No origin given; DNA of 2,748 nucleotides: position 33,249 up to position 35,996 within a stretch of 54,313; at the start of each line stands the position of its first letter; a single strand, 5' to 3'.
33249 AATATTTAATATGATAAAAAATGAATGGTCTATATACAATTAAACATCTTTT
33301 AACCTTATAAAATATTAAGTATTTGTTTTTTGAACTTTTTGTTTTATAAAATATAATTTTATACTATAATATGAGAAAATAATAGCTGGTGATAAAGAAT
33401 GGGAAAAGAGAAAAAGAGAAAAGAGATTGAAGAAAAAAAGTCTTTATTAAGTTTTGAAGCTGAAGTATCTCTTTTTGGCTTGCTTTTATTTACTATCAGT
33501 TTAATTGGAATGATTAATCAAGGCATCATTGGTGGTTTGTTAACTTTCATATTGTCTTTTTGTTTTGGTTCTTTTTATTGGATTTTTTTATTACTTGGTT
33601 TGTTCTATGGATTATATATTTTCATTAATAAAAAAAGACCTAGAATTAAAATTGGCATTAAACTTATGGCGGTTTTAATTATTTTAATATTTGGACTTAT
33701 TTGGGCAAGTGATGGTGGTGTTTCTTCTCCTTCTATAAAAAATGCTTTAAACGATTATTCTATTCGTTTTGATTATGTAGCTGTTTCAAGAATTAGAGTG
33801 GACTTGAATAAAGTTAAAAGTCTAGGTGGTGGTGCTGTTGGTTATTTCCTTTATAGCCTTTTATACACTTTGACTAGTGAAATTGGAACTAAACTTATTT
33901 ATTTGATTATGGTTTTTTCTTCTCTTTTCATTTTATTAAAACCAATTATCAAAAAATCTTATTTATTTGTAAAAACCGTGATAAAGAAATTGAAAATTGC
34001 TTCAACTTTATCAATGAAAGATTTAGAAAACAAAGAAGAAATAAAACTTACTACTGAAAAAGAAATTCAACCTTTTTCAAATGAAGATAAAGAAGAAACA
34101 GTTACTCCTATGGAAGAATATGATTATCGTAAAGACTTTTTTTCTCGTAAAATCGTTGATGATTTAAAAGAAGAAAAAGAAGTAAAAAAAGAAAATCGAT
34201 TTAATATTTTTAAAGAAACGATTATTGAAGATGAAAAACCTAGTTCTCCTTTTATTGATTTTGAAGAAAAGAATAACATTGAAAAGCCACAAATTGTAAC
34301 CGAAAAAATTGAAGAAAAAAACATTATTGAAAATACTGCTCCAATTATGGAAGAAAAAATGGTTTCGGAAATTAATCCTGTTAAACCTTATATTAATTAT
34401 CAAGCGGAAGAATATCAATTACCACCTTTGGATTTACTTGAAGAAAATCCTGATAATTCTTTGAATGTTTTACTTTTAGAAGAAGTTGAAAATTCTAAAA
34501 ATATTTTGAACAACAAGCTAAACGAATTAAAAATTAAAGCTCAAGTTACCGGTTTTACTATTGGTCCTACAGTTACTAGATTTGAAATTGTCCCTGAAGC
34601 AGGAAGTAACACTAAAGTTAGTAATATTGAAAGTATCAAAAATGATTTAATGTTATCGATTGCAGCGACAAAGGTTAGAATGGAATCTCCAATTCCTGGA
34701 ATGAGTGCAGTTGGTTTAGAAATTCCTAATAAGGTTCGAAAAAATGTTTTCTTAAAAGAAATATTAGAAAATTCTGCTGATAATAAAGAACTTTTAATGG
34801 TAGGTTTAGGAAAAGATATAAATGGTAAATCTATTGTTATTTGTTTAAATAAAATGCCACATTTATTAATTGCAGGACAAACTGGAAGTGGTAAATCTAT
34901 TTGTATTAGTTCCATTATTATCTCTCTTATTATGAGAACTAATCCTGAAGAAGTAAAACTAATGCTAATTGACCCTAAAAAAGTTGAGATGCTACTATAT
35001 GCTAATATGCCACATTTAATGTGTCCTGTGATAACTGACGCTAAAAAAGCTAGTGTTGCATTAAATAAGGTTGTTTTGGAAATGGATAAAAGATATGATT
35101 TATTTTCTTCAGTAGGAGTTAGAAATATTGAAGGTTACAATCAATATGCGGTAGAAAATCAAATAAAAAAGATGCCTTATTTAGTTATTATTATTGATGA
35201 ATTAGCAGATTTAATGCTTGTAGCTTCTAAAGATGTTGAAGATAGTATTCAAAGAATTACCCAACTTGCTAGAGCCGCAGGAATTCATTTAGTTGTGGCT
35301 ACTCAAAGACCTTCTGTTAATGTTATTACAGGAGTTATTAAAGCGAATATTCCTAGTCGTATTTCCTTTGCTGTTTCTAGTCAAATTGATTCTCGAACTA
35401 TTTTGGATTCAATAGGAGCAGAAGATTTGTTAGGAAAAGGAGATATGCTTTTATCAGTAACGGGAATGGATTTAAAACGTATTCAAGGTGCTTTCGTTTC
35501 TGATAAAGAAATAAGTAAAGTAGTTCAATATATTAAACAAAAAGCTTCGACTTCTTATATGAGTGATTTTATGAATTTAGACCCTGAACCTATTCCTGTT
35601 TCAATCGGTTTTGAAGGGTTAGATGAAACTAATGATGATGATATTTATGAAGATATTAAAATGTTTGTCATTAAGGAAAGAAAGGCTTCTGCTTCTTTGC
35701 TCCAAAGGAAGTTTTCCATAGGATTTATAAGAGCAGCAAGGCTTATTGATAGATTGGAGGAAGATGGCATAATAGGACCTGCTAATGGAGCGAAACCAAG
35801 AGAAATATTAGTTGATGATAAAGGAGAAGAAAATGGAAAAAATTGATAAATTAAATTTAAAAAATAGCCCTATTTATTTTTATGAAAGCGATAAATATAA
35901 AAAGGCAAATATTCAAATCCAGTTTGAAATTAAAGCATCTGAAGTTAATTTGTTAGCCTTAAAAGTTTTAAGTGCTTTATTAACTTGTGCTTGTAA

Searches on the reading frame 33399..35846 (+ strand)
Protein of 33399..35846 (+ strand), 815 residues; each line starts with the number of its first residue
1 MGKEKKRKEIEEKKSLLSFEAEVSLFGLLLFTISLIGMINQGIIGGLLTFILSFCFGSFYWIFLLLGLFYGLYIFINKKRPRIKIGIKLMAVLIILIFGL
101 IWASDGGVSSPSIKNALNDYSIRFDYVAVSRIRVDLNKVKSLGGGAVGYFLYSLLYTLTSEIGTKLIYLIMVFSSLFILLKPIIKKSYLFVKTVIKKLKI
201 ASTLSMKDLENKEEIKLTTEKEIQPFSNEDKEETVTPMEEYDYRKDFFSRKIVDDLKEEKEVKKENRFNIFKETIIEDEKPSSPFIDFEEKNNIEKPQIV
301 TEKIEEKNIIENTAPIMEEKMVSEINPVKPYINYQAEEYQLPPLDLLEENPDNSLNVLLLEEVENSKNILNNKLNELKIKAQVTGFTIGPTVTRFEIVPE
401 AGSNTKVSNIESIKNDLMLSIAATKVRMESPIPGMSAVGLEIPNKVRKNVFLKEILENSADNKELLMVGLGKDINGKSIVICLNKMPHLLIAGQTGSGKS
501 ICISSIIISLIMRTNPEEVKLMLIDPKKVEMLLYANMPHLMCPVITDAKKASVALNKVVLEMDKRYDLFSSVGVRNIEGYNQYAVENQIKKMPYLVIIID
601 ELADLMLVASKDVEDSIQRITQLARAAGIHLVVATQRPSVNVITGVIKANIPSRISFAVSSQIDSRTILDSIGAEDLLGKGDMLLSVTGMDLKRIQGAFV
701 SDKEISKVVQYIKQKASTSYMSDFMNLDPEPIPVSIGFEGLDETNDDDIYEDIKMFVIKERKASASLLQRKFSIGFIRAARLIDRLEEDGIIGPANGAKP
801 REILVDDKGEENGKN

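Call 67: search_protein_families(library=ncbifam, proteins=[window:33399-35846:+], max_evalue=0.00001)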
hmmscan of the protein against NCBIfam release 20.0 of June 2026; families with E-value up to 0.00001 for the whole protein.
window:33399-35846:+ (815 aa): 5 families
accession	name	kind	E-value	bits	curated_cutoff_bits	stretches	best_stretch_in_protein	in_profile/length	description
NF007615.0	PRK10263.1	equivalog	2.8e-122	409.7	1566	1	340-804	865-1349/1355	DNA translocase FtsK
TIGR03928.1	T7_EssCb_Firm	equivalog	1e-35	122.7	778.4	1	487-681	470-665/1296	type VII secretion protein EssC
TIGR03924.1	T7SS_EccC_a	equivalog_domain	4.2e-32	111.7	509.15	1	462-702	420-671/673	type VII secretion protein EccCa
NF041214.1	plasmid_TraB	equivalog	2.4e-20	72.6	800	1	488-669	250-419/639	plasmid transfer protein TraB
TIGR03925.1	T7SS_EccC_b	equivalog_domain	6.1e-17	61.1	346.55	2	450-529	326-404/564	type VII secretion protein EccCb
